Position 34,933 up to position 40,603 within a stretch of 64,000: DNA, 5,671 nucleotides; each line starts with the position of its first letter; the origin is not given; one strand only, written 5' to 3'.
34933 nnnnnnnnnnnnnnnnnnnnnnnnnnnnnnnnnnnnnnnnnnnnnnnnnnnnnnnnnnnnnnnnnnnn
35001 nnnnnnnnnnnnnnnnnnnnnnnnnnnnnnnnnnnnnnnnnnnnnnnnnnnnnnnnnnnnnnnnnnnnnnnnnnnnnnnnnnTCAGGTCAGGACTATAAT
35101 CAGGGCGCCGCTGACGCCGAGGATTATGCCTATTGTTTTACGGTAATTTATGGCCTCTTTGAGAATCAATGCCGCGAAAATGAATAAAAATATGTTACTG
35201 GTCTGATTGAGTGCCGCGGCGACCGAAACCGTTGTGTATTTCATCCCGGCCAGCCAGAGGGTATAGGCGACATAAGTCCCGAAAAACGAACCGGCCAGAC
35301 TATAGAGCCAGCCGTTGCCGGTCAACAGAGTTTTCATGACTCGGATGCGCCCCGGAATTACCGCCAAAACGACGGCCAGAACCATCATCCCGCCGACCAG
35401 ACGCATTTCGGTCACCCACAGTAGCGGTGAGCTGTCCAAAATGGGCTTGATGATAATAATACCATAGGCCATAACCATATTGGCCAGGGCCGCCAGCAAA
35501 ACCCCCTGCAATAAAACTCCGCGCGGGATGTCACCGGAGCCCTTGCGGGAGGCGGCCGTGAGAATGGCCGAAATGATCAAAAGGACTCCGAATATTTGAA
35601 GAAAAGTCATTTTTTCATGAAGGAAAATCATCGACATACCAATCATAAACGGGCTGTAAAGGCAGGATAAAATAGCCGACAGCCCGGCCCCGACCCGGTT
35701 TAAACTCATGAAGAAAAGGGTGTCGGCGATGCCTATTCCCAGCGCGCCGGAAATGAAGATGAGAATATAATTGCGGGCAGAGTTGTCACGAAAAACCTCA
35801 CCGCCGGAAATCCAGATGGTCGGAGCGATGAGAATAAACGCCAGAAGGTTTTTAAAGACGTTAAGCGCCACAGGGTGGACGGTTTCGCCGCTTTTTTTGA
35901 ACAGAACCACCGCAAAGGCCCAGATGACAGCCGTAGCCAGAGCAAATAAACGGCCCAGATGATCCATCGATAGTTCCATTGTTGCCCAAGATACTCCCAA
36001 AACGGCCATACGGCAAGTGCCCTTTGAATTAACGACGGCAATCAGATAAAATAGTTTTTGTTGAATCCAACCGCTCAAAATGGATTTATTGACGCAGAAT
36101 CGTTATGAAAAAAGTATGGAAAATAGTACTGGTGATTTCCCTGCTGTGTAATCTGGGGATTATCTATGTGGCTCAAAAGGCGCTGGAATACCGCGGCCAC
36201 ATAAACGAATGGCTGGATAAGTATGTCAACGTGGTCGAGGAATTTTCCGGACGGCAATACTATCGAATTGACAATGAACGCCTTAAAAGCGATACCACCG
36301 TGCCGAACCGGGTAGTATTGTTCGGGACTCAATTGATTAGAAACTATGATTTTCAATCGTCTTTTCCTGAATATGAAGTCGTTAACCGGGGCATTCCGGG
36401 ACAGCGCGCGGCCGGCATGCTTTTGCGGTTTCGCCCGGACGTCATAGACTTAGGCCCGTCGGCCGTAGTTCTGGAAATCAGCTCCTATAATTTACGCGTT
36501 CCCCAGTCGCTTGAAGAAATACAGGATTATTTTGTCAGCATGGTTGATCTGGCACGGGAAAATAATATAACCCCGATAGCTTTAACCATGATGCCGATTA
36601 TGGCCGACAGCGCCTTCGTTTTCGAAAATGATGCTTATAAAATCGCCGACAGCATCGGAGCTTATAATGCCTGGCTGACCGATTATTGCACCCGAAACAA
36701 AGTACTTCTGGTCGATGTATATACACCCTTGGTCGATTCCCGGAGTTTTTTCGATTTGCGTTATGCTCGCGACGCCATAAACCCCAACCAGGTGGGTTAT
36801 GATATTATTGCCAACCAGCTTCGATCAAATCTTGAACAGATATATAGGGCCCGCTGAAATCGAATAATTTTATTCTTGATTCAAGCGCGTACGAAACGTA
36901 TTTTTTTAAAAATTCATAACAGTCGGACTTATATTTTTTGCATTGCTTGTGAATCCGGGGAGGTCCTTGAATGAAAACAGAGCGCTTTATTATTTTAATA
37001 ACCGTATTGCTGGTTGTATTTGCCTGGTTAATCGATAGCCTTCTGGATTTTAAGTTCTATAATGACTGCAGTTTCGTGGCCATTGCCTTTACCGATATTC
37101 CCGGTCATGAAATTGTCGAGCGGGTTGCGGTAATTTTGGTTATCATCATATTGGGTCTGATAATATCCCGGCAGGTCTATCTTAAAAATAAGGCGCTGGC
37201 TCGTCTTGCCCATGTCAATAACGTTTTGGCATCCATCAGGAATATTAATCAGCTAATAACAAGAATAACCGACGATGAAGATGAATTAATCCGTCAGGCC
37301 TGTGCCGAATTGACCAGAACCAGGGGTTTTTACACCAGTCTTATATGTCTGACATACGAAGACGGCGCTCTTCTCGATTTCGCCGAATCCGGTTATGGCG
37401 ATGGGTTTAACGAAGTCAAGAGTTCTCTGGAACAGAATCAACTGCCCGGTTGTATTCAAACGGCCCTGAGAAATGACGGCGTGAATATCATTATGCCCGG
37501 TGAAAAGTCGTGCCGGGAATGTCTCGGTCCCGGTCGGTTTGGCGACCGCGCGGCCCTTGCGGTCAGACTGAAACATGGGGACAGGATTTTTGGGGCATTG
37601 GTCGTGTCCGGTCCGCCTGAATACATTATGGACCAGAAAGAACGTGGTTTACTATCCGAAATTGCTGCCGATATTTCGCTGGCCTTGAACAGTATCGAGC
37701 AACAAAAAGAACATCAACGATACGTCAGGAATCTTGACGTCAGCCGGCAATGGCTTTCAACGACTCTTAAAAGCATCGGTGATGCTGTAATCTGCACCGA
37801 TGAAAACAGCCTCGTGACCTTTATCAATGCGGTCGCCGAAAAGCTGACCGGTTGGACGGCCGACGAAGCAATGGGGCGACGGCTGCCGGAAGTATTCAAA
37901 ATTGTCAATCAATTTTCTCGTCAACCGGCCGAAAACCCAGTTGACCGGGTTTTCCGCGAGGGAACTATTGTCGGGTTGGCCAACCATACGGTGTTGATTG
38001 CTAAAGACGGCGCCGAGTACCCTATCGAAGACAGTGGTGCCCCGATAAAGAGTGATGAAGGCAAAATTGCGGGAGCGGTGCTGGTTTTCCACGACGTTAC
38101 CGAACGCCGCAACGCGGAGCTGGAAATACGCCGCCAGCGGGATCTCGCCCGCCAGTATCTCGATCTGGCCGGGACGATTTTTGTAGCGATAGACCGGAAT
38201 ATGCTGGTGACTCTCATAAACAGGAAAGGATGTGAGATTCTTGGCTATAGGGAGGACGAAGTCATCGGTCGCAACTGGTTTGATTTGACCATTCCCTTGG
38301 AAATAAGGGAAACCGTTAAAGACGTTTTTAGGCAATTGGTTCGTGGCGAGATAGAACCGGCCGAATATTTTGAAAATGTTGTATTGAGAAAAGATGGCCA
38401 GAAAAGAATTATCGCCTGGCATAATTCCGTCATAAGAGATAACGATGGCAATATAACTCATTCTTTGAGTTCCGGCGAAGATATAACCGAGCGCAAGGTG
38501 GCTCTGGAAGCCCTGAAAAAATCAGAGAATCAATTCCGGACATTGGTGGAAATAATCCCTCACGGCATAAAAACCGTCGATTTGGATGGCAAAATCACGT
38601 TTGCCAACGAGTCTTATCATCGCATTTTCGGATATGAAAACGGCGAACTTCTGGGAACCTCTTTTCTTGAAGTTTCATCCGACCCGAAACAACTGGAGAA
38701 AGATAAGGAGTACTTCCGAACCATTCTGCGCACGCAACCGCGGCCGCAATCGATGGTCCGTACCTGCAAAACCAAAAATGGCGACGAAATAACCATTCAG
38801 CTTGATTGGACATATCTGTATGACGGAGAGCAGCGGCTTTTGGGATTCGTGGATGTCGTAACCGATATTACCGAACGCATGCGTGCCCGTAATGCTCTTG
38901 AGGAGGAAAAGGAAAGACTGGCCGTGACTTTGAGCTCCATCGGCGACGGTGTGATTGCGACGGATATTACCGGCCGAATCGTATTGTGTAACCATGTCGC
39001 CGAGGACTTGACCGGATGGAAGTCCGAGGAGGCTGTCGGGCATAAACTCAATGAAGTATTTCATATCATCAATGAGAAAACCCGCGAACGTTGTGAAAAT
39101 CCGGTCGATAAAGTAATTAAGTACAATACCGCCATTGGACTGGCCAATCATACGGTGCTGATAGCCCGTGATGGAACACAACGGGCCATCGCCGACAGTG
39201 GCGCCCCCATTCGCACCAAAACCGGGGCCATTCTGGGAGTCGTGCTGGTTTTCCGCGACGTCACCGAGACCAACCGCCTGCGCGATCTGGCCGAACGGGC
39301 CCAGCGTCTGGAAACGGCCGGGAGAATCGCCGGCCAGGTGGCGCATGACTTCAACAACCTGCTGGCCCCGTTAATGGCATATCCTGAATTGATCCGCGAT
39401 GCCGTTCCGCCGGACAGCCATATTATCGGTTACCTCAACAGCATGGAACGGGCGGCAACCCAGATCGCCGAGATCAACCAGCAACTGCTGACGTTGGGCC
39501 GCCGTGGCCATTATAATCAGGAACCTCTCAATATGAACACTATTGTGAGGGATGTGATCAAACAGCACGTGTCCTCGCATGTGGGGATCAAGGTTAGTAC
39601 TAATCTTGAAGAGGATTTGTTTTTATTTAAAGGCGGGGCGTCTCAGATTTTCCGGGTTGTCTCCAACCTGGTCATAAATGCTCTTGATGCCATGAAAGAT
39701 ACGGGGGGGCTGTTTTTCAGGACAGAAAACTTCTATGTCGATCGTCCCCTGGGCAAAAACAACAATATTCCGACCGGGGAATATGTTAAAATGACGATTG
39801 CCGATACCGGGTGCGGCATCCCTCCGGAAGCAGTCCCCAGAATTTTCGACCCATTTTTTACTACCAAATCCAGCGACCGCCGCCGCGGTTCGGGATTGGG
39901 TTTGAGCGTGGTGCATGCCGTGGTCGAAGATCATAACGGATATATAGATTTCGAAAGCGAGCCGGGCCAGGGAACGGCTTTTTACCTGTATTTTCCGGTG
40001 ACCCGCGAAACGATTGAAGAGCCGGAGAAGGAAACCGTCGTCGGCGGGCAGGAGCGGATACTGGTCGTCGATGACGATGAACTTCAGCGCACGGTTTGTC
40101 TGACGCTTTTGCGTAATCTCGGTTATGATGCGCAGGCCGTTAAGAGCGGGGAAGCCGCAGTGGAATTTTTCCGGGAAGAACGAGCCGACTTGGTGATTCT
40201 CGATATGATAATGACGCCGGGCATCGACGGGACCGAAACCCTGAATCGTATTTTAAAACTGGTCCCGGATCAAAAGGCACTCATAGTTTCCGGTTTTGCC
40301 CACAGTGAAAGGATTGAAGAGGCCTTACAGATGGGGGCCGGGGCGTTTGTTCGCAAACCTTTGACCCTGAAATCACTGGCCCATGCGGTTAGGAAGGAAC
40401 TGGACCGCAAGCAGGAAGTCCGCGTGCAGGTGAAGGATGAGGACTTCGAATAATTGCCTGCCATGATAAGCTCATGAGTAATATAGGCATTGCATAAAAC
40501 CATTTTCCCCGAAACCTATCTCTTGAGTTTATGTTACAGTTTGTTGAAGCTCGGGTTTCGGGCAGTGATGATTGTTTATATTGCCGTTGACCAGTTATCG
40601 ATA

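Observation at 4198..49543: Nine secreted proteins share a Cys-bracketed twin EF-hand (dockerin-like) module: a non-cellulosomal, peptidase-loaded display or sorting system?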

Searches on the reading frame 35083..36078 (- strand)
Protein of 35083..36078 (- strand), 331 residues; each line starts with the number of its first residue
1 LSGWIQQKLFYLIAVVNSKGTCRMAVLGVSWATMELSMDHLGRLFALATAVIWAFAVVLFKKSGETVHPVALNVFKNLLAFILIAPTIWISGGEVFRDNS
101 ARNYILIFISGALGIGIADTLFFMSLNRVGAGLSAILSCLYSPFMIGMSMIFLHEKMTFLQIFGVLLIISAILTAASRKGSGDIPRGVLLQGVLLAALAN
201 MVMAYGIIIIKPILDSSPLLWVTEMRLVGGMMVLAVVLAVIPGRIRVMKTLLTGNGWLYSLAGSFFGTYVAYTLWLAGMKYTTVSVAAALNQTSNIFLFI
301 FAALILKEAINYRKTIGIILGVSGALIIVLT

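Call 7: search_protein_families(library=pfam, proteins=[window:35083-36078:-], max_evalue=0.01)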
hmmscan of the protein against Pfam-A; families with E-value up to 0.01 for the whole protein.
window:35083-36078:- (331 aa): 2 families
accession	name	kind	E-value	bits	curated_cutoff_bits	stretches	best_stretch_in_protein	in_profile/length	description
PF00892.27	EamA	-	7.9e-38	130.2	28.2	2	41-173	2-131/135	EamA-like transporter family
PF03151.22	TPT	-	0.0017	18.2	30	1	25-170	128-285/291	Triose-phosphate Transporter family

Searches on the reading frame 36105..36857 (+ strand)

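Call 8: search_protein_families(library=pfam, proteins=[window:36105-36857:+], max_evalue=0.01)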
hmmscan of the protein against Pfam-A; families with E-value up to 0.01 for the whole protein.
window:36105-36857:+ (250 aa): 3 families
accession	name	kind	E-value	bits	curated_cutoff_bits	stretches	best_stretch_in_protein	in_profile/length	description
PF13472.12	Lipase_GDSL_2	-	2.7e-16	61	32.9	1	83-234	27-178/178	GDSL-like Lipase/Acylhydrolase family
PF17182.10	OSK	-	0.0001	22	27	1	118-214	71-160/202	OSK domain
PF00657.28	Lipase_GDSL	-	0.0026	18.4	23.6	0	92-238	44-207/208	GDSL-like Lipase/Acylhydrolase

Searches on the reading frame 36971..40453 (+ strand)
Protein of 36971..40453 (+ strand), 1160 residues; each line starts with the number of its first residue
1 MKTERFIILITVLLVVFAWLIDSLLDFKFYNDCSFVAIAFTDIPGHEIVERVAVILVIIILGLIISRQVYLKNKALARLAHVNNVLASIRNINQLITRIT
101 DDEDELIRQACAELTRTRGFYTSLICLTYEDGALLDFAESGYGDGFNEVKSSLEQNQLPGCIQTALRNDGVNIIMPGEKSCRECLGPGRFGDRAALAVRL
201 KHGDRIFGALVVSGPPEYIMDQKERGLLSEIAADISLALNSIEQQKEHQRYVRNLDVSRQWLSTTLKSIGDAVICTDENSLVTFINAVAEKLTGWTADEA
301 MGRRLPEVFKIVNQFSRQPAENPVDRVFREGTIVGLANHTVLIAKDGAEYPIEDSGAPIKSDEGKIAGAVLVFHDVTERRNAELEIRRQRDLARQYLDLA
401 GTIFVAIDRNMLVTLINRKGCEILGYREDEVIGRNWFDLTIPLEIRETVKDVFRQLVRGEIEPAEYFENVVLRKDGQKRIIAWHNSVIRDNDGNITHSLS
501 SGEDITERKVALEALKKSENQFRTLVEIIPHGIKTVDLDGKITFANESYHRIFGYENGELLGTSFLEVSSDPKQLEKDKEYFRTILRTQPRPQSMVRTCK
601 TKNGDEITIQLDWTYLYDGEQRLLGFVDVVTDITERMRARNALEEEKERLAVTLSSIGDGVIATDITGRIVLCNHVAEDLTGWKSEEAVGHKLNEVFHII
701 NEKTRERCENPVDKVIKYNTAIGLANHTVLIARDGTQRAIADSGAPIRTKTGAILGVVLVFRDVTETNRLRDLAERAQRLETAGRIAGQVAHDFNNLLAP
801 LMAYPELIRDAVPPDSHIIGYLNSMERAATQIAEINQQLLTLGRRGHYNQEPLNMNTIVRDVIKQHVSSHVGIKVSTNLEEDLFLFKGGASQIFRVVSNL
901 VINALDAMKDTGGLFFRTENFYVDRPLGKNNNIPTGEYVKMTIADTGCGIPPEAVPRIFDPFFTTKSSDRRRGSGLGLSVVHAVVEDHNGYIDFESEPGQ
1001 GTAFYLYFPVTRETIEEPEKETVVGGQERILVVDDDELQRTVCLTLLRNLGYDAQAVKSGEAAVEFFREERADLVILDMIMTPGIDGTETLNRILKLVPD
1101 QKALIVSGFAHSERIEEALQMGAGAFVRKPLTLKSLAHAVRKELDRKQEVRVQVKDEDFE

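Call 8: search_protein_families(library=pfam, proteins=[window:36971-40453:+], max_evalue=0.01)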
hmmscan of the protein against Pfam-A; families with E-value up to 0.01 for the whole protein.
window:36971-40453:+ (1160 aa): 16 families
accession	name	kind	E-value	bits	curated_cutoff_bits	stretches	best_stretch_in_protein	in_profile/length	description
PF00989.32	PAS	-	1.3e-57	193.1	22.6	4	521-633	2-113/113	PAS fold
PF08448.16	PAS_4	-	5.5e-52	175.1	23.1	4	266-380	1-109/110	PAS fold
PF13426.13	PAS_9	-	1.6e-47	160.4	27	4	271-378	2-103/103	PAS domain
PF02518.31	HATPase_c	-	1.9e-25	89.9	26.4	1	891-1011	4-110/111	Histidine kinase-, DNA gyrase B-, and HSP90-like ATPase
PF08447.18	PAS_3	-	6e-25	87.8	25.6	2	416-497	4-84/89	PAS fold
PF13188.13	PAS_8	-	3e-23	81.3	21.8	2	520-574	1-55/65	PAS domain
PF00072.30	Response_reg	-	4e-21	75.7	30.2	1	1030-1141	1-111/111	Response regulator receiver domain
PF12860.13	PAS_7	-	1.4e-11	45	27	1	527-640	2-114/115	PAS fold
PF13185.12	GAF_2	-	6.1e-10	39.9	28.6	1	101-239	2-135/136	GAF domain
PF01590.32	GAF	-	2.6e-08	34.9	22.4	1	103-239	2-133/133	GAF domain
PF24820.1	Diguanyl_cycl_sensor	-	6.6e-07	29.7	28.1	0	405-440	10-45/109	Diguanylate cyclase-like sensor domain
PF13596.12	PAS_10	-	8.6e-06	26.8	22.1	0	707-765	50-106/106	PAS domain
PF00512.31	HisKA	-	7.9e-05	23.1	26.9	1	785-845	4-63/66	His Kinase A (phospho-acceptor) domain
PF23198.2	PDE8A_N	-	0.00036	20.9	29.6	1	1031-1109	14-92/147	PDE8A-like, N-terminal domain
PF13492.12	GAF_3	-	0.0062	17.4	27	0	104-239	3-127/129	GAF domain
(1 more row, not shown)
